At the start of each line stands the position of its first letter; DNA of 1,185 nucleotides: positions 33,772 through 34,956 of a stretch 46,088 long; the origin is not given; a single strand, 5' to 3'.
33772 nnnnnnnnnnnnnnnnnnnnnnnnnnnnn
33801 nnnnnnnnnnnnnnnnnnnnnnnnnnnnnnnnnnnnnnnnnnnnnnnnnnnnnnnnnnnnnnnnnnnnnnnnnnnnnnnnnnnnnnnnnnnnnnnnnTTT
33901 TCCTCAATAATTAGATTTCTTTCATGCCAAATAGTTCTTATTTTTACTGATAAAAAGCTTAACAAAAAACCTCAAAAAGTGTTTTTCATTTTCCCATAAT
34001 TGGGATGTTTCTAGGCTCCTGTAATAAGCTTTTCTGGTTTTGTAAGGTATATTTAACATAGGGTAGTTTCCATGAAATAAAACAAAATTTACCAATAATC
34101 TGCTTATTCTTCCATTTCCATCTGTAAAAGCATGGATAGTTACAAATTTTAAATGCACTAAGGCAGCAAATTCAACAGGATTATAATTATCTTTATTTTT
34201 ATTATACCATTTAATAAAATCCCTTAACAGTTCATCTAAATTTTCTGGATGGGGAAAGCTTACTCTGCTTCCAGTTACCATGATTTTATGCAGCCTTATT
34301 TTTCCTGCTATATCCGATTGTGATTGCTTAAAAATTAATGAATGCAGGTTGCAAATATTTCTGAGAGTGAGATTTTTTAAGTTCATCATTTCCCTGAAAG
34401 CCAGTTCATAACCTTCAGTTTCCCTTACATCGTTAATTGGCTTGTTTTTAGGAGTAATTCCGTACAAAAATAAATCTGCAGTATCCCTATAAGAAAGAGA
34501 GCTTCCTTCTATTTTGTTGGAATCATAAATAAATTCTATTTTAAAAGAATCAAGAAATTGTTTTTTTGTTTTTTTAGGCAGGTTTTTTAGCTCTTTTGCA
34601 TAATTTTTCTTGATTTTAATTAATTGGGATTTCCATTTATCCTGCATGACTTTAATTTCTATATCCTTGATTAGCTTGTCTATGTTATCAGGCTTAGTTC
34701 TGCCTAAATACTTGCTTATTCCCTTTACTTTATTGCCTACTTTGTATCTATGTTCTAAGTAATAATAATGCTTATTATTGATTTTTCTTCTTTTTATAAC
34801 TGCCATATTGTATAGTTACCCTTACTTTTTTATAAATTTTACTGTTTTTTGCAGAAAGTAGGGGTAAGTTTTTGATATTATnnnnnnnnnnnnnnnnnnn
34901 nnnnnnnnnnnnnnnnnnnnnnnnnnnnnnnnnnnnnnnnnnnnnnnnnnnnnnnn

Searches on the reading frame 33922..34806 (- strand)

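Call 34: search_protein_families(library=pfam, proteins=[window:33922-34806:-], max_evalue=0.001)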
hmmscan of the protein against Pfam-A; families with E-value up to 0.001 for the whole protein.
window:33922-34806:- (294 aa): 1 family
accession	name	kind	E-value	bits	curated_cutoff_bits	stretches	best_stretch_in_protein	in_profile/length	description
PF02661.23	Fic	-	6.6e-20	72.2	24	1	146-243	2-93/93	Fic/DOC family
